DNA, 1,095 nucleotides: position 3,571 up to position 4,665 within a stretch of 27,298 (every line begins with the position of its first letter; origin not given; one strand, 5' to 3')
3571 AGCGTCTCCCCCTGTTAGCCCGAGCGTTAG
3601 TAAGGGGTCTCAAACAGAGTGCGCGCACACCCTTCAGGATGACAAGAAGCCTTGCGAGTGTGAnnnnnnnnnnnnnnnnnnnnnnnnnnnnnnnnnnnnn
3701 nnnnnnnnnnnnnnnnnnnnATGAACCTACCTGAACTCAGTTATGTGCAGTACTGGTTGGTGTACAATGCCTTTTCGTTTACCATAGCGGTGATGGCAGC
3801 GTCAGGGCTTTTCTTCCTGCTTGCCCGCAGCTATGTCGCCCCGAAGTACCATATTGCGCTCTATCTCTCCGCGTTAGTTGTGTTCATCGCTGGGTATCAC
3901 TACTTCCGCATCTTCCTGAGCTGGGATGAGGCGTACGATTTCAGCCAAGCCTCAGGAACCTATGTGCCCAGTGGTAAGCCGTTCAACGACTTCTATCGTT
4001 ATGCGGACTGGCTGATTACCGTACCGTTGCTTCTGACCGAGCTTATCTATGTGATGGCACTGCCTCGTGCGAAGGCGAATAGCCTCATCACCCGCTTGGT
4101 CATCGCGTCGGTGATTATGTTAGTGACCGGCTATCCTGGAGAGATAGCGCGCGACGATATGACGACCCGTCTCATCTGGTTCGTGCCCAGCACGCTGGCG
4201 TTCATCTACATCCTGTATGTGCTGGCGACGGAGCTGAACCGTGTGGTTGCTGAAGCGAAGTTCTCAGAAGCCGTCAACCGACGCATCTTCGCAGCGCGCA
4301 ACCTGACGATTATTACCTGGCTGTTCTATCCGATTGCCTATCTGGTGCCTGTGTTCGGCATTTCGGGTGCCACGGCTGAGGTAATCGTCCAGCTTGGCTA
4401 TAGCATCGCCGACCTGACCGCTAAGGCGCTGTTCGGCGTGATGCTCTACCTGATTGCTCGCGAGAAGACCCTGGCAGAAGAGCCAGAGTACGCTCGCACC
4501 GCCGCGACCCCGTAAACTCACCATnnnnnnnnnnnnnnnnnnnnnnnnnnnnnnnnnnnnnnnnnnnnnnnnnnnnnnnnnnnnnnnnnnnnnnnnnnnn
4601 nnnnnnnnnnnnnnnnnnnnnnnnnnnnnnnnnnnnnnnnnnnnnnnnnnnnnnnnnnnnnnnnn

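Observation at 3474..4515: Xanthorhodopsin-family proton-pump rhodopsin divergently paired with the fliM flagellar operon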

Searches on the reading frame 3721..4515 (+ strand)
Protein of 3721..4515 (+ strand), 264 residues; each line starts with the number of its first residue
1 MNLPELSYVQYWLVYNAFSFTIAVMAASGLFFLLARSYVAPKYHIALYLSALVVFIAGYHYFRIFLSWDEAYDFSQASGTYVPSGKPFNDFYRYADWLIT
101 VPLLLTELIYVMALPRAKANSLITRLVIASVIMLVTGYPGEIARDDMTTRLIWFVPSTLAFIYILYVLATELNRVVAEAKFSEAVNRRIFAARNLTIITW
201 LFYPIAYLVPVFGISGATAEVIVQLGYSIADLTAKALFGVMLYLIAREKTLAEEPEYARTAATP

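Call 8: search_protein_families(library=pfam, proteins=[window:3721-4515:+])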
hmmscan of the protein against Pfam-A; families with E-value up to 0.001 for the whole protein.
window:3721-4515:+ (264 aa): 1 family
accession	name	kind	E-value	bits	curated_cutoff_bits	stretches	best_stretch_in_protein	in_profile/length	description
PF01036.24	Bac_rhodopsin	-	2.7e-38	132.1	24.6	1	19-246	8-221/224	Bacteriorhodopsin-like protein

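Call 9: search_solved_structures(query=window:3721-4515:+, show_alignments=3)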
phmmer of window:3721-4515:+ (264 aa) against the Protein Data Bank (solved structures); distinct sequences matched with E-value up to 0.001: 159 (the best 60 are shown).
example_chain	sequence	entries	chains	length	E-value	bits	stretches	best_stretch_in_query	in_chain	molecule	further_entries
5azd_A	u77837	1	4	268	1.3e-81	277.5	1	3-253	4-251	Bacteriorhodopsin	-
9wfa_A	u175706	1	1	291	3.7e-77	262.9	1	6-256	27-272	psXR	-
6nwd_A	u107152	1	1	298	2.9e-73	250.1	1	5-256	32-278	Gll0198 protein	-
3ddl_A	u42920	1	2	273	1.3e-66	228.3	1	2-251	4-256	Xanthorhodopsin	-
7ytb_A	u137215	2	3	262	9.6e-66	225.5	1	5-253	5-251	Kin4B8 | Xanthorhodopsin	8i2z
9hfk_A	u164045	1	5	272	3.5e-51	177.8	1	9-260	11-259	Bacteriorhodopsin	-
8qle_A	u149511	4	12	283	4.1e-34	121.9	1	7-262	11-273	Bacteriorhodopsin-like protein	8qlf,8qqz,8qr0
9tbf_A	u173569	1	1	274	4.4e-34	121.8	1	7-261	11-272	Bacteriorhodopsin-like protein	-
9tbd_A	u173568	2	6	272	8.1e-34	120.9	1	7-260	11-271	Bacteriorhodopsin-like protein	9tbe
7cri_A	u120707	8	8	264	3.3e-32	115.6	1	9-252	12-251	Chloride pumping rhodopsin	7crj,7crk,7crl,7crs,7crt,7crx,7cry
5fjg_A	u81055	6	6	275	3.8e-32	115.4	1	9-252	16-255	CHLORIDE PUMPING RHODOPSIN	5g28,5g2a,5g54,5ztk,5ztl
5b2n_A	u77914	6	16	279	4e-32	115.4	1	9-252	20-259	Chloride pumping rhodopsin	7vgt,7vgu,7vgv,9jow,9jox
6ab9_A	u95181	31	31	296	4.8e-32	115.1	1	9-252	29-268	Chloride pumping rhodopsin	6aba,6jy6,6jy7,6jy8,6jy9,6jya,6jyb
5g2d_A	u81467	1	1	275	1.5e-31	113.5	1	9-252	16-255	CHLORIDE PUMP RHODOPSIN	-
5g2c_A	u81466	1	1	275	1.9e-31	113.1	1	9-252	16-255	CHLORIDE PUMPING RHODOPSIN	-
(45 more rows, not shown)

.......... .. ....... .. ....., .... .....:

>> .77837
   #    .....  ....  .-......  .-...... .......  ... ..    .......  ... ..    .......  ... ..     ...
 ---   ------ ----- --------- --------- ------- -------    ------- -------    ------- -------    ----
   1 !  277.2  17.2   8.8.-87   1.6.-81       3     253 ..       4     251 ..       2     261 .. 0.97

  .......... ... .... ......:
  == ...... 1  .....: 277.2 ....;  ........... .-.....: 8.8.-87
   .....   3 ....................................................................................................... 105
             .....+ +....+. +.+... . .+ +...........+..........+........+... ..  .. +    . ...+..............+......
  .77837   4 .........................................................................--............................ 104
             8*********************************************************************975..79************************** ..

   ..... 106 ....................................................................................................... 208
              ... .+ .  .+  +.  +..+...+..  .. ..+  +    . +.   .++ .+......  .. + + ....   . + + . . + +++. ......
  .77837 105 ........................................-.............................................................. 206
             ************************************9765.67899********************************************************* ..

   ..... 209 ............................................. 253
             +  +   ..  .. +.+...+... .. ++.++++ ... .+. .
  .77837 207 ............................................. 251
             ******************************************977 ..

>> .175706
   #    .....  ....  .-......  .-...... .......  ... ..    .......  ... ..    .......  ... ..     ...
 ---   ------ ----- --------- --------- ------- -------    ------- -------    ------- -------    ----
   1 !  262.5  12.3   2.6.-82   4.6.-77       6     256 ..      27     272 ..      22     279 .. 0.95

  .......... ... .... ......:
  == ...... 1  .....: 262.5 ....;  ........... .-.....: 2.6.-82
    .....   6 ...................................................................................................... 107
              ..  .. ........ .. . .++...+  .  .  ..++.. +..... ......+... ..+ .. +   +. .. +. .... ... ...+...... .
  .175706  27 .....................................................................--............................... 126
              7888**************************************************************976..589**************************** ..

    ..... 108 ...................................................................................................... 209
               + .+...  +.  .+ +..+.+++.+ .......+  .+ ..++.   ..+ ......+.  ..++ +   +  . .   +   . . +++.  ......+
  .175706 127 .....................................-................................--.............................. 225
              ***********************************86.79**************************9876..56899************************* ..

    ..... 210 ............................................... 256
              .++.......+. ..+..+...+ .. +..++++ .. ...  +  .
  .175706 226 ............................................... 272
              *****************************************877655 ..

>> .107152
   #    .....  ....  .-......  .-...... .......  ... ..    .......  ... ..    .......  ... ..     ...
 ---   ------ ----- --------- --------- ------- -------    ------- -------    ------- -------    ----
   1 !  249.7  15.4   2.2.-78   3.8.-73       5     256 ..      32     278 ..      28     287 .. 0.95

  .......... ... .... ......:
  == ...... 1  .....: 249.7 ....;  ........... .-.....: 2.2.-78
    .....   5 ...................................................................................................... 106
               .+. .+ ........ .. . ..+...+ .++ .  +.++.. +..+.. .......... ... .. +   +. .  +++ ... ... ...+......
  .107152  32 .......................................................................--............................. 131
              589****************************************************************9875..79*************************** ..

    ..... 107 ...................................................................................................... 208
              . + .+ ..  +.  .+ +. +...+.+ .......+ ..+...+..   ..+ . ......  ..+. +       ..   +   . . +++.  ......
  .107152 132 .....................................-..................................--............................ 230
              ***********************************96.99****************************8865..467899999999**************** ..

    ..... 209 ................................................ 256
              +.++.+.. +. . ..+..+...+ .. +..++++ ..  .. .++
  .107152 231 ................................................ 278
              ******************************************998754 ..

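Call 10: find_homologous_proteins(query=window:3721-4515:+)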
Query window:3721-4515:+ (264 aa): 4727 proteins with E <= 0.001 among 6643 candidates; the best 120 are listed.
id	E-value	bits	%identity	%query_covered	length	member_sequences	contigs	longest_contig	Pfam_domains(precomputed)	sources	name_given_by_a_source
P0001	1.7e-151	521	92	100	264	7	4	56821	PF01036.25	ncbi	-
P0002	7.8e-147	506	90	100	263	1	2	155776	PF01036.25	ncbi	-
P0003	2.3e-121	423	77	98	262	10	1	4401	PF01036.25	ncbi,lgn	ncbi:MAG: bacteriorhodopsin-like [Fimbriimonadales bacterium]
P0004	4.3e-119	415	74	99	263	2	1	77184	PF01036.25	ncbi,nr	ncbi:MAG: bacteriorhodopsin-like [Armatimonadota bacterium]|nr:bacteriorhodopsin-like [Armatimonadot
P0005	2.0e-118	413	73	100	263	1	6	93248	PF01036.25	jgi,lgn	jgi:bacteriorhodopsin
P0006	2.2e-118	413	74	98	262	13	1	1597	PF01036.25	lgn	-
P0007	3.4e-116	406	72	99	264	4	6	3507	PF01036.25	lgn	-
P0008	5.4e-116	405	72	100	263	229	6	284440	PF01036.25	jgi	jgi:bacteriorhodopsin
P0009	6.1e-116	405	72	99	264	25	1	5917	PF01036.25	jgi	-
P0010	1.0e-114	401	72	99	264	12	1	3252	PF01036.25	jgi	-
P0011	2.4e-114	400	70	100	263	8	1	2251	PF01036.25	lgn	-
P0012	3.8e-114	399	71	100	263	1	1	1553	PF01036.25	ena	-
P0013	4.0e-113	396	70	100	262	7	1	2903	PF01036.25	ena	-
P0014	7.8e-87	309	61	99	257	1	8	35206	PF01036.25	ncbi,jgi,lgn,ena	ncbi:MAG: xanthorhodopsin [Meiothermus sp.]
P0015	4.9e-86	307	60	96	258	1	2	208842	PF01036.25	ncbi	-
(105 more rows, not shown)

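Call 11: find_encoding_contigs(protein=window:3721-4515:+, flank=10000)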
Protein window:3721-4515:+ (264 aa): 1 contig read that carries it; 1 place shown.
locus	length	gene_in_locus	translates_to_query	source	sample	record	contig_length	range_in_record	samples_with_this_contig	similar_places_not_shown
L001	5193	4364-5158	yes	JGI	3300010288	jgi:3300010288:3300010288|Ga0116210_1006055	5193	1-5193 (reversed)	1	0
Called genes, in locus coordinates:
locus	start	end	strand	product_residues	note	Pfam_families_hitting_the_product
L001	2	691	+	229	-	?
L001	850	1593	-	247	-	PF00813:FliP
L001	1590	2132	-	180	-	PF04347:FliO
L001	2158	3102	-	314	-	PF28396:SepQ_C (weak), PF01052:FliMN_C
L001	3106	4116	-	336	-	PF02154:FliM, PF01052:FliMN_C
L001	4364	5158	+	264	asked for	PF01036:Bac_rhodopsin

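Call 12: find_encoding_contigs(protein=P0001, flank=10000, max_places=4)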
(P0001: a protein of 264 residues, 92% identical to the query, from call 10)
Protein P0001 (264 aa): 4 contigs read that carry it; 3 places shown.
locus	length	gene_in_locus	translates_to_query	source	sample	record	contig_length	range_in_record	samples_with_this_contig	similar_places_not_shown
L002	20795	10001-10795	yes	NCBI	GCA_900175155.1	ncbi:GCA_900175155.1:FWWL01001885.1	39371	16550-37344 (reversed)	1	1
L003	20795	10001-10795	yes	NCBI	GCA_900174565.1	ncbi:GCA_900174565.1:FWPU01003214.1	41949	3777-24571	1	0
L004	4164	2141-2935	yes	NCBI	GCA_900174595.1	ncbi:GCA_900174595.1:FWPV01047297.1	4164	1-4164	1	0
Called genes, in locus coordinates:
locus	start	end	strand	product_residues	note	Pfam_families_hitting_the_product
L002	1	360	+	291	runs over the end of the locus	PF18075:FtsX_ECD, PF02687:FtsX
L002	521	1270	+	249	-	PF01261:AP_endonuc_2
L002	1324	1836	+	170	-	PF08909:DUF1854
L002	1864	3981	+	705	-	PF02092:tRNA_synt_2f, PF05746:DALR_1 (weak)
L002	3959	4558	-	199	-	PF02834:LigT_PEase, PF10469:AKAP7_NLS, PF13563:2_5_RNA_ligase2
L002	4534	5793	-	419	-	PF00994:MoCF_biosynth, PF18146:CinA_KH, PF02464:CinA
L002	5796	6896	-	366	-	PF13729:TraF_2 (faint)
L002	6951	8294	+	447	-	PF14537:Cytochrom_c3_2 (faint), PF13435:Cytochrome_C554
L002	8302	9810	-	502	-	PF02518:HATPase_c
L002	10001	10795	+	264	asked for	PF01036:Bac_rhodopsin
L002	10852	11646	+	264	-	PF07963:N_methyl, PF07596:SBP_bac_10 (weak)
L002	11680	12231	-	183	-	PF05685:Uma2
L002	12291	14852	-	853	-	PF03710:GlnE (weak), PF08335:GlnD_UR_UTase, PF01966:HD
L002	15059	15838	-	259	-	PF07963:N_methyl, PF07596:SBP_bac_10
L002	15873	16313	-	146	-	PF22503:DUF6992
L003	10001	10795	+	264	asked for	PF01036:Bac_rhodopsin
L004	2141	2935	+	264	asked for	PF01036:Bac_rhodopsin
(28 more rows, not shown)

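Call 13: find_encoding_contigs(protein=P0002, flank=10000, max_places=3)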
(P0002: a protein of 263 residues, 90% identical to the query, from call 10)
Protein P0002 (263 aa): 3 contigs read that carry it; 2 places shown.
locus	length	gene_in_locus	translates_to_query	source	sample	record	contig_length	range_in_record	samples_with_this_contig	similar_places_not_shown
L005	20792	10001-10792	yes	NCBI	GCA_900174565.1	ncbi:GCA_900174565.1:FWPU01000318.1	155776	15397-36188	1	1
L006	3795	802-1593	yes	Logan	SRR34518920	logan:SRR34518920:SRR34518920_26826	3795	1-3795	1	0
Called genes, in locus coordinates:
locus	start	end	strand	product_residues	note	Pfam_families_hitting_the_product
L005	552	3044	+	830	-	PF02861:Clp_N, PF02861:Clp_N, PF23569:NBD_SMAX1, PF00004:AAA, PF17871:AAA_lid_9, PF00004:AAA, PF07724:AAA_2, PF07728:AAA_5, +16 more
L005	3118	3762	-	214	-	PF07589:PEP_exosort_dom (weak)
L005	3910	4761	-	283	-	PF00793:DAHP_synth_1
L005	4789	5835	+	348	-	PF08331:QueG_DUF1730, PF13187:Fer4_9 (faint), PF13484:Fer4_16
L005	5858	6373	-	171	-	PF00106:adh_short, PF13561:adh_short_C2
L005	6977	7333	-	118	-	PF04266:ASCH (weak)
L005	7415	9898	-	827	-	PF00580:UvrD-helicase, PF13245:AAA_19, PF13361:UvrD_C, PF13538:UvrD_C_2 (faint)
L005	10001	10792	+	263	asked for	PF01036:Bac_rhodopsin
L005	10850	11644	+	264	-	PF07963:N_methyl (weak), PF07596:SBP_bac_10 (weak)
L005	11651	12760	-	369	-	PF13177:DNA_pol3_delta2, PF00004:AAA (weak)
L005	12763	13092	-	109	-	PF06153:CdAMP_rec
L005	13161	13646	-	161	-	PF00149:Metallophos, PF12850:Metallophos_2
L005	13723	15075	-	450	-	PF02347:GDC-P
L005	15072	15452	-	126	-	PF01597:GCV_H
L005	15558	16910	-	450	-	PF00364:Biotin_lipoyl, PF02817:E3_binding, PF00198:2-oxoacid_dh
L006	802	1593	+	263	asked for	PF01036:Bac_rhodopsin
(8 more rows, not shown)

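Call 14: find_encoding_contigs(protein=P0004, flank=10000, max_places=3)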
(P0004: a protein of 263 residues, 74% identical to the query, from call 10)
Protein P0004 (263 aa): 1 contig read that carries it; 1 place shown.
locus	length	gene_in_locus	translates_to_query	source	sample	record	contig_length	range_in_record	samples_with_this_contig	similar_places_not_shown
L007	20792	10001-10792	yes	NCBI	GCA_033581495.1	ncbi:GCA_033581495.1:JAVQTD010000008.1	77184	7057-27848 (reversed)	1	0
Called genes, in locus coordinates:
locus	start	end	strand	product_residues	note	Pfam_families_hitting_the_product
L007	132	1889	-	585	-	PF07973:tRNA_SAD, PF00587:tRNA-synt_2b, PF03129:HGTP_anticodon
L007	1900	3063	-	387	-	PF00364:Biotin_lipoyl, PF00198:2-oxoacid_dh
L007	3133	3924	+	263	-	PF09865:DUF2092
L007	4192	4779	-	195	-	PF00156:Pribosyltran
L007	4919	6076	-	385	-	PF01408:GFO_IDH_MocA, PF22725:GFO_IDH_MocA_C3, PF02894:GFO_IDH_MocA_C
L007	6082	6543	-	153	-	PF01281:Ribosomal_L9_N, PF03948:Ribosomal_L9_C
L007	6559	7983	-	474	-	PF02470:MlaD, PF06103:DUF948 (faint), PF28544:Helical_needle (weak), PF27164:Aq_493_lipo (weak)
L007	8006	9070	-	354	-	PF13177:DNA_pol3_delta2, PF00004:AAA (weak)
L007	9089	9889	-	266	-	PF07963:N_methyl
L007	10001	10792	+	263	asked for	PF01036:Bac_rhodopsin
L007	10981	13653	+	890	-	PF01326:PPDK_N, PF00391:PEP-utilizers, PF02896:PEP-utilizers_C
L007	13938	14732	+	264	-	PF01978:TrmB (weak), PF02796:HTH_7 (weak), PF01047:MarR, PF08279:HTH_11, PF08280:HTH_Mga (weak), PF12802:MarR_2, PF13412:HTH_24, PF25213:HVO_A0261_N, +3 more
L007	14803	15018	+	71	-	PF00196:GerE, PF04545:Sigma70_r4 (weak)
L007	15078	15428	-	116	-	PF00515:TPR_1 (faint), PF07719:TPR_2 (faint), PF13181:TPR_8 (faint), PF13428:TPR_14 (weak), PF13431:TPR_17 (faint), PF13432:TPR_16 (weak), PF13414:TPR_11 (weak), PF14559:TPR_19, +5 more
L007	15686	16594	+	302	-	PF00753:Lactamase_B, PF19583:ODP (weak)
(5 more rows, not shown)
